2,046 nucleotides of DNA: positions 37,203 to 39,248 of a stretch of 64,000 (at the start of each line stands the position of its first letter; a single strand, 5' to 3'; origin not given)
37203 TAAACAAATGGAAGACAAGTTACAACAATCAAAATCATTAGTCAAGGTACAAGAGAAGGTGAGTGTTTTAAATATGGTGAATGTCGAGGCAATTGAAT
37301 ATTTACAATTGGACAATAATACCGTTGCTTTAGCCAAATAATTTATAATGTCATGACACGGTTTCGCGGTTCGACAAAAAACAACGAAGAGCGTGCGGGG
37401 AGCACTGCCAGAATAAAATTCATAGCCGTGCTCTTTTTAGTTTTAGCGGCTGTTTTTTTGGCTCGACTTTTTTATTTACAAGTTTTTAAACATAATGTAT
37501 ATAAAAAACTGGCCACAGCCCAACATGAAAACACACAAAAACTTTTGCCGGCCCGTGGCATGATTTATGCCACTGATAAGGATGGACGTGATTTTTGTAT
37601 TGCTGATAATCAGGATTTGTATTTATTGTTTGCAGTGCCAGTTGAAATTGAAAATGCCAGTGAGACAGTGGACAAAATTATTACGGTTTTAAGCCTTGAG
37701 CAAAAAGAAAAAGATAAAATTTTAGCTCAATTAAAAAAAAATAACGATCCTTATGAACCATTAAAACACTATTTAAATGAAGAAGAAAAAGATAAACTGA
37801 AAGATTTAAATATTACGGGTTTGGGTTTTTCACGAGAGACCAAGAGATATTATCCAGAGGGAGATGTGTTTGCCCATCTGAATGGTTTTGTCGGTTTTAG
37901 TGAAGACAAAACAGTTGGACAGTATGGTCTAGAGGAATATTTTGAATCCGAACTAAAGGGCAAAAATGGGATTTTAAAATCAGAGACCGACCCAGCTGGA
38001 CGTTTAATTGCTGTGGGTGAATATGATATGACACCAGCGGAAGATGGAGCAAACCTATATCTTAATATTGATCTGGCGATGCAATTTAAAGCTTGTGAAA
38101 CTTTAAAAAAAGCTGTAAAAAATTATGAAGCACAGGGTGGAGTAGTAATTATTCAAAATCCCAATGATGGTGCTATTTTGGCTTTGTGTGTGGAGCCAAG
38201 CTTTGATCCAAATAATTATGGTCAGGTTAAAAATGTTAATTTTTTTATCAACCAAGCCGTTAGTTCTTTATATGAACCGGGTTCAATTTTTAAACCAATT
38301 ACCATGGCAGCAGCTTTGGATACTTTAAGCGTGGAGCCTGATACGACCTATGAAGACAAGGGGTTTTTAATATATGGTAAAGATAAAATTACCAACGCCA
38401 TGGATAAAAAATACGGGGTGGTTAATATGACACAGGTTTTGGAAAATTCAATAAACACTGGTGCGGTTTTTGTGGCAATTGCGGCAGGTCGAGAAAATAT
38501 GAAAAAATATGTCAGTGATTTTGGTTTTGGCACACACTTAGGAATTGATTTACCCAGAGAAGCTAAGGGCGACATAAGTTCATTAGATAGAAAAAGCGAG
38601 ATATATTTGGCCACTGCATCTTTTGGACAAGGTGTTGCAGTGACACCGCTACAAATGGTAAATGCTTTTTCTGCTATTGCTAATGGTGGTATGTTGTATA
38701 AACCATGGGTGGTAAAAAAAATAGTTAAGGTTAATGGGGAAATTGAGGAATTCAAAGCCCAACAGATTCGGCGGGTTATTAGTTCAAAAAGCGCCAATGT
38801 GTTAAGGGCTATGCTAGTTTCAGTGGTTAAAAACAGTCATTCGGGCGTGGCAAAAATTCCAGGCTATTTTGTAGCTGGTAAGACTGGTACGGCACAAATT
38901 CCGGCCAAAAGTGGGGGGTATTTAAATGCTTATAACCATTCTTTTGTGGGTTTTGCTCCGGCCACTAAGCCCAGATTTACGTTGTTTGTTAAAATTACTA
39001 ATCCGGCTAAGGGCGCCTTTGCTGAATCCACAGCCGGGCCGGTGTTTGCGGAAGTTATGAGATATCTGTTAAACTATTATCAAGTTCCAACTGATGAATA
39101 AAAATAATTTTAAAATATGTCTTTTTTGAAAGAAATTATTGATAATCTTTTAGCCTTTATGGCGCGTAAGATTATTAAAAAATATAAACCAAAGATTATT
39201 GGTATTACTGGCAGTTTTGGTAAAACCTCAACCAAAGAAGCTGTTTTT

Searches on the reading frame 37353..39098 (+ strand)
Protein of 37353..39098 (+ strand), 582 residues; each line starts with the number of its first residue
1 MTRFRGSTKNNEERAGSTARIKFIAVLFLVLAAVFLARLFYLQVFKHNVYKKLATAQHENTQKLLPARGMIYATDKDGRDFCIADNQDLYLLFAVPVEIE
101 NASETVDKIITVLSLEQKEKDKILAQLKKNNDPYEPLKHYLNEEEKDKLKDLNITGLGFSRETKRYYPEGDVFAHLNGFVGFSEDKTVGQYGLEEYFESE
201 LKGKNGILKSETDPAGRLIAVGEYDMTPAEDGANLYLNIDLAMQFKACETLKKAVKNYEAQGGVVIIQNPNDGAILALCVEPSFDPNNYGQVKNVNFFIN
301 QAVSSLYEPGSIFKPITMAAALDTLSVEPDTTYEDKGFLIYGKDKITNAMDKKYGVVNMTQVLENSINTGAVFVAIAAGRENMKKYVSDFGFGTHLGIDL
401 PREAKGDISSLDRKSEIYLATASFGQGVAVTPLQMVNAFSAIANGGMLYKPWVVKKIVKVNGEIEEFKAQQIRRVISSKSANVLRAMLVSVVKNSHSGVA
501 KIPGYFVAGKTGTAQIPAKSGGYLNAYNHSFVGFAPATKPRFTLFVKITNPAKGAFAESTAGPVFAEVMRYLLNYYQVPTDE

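Call 36: search_protein_families(library=pfam, proteins=[window:37353-39098:+], max_evalue=0.001)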
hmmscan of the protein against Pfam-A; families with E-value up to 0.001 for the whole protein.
window:37353-39098:+ (582 aa): 2 families
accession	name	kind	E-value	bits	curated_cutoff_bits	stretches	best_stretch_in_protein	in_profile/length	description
PF00905.27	Transpeptidase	-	6.4e-72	242.7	22.1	1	263-569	1-298/299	Penicillin binding protein transpeptidase domain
PF03717.20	PBP_dimer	-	1.4e-17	65.2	24.4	1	66-220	4-177/180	Penicillin-binding Protein dimerisation domain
